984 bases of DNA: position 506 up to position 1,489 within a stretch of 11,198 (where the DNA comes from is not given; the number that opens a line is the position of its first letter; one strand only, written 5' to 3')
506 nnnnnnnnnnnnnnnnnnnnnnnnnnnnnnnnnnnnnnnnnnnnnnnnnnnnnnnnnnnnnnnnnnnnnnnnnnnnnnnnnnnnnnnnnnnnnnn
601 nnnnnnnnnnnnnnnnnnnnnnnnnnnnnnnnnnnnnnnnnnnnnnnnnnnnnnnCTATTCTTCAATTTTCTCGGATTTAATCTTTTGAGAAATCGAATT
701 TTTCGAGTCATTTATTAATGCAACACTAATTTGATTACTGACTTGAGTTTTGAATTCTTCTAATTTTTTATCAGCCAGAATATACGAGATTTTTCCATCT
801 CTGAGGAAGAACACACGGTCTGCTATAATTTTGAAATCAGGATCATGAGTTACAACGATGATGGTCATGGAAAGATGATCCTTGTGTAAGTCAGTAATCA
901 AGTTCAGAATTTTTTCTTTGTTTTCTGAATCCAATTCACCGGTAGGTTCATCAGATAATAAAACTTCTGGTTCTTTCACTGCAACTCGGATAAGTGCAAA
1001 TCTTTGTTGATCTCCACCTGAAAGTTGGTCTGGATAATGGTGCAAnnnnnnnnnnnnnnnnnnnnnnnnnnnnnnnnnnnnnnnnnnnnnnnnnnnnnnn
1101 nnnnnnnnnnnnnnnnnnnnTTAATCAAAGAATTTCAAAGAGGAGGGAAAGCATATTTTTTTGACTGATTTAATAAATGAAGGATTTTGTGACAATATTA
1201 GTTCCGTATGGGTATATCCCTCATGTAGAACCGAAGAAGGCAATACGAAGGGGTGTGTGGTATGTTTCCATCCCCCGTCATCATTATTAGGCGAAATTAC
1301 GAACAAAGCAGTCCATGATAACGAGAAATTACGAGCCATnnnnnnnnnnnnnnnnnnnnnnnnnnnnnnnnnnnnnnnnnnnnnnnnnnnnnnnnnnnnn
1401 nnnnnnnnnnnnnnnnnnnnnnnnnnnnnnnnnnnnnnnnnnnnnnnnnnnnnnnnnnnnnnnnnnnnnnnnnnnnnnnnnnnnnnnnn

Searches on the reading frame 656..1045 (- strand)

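Call 5: search_protein_families(library=pfam, proteins=[window:656-1045:-], max_evalue=0.01)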
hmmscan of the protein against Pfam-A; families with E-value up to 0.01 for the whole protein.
window:656-1045:- (129 aa): 2 families
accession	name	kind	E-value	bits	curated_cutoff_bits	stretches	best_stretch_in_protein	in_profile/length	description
PF00005.33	ABC_tran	-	1.7e-07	32.3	25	1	3-35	104-136/137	ABC transporter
PF02463.25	SMC_N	-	0.0066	16.3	40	0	5-78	134-208/220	RecF/RecN/SMC N terminal domain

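Call 36: search_protein_families(library=phrogs, proteins=[window:656-1045:-], max_evalue=0.01)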
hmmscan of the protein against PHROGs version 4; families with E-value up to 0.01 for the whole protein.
window:656-1045:- (129 aa): 4 families
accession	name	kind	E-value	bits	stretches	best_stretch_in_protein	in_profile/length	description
phrog_293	-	moron, auxiliary metabolic gene and host takeover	9.2e-28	97.7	1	2-101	263-363/1058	ABC transporter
phrog_2392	-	moron, auxiliary metabolic gene and host takeover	2.3e-16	60.3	1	7-87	617-694/726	ABC transporter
phrog_23675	-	unknown function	1.3e-15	58.5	1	5-102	36-129/143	-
phrog_77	-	DNA, RNA and nucleotide metabolism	0.0068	15.9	1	17-73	877-935/967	SbcC-like subunit of palindrome specific endonuclease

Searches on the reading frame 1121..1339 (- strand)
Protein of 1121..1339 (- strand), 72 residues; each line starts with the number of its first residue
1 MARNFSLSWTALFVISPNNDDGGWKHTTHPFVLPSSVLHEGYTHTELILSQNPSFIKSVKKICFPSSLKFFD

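Call 5: search_protein_families(library=pfam, proteins=[window:1121-1339:-], max_evalue=0.01)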
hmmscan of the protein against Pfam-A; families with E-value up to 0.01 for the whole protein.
window:1121-1339:- (72 aa): 0 families

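Call 69: search_protein_families(library=ncbifam, proteins=[window:1121-1339:-], max_evalue=0.1)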
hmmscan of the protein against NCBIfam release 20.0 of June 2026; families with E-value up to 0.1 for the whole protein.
window:1121-1339:- (72 aa): 1 family
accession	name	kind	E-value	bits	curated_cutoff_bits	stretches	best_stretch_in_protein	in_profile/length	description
NF008681.0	PRK11700.1-4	equivalog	0.073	12.4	231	1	31-65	98-134/188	VOC family protein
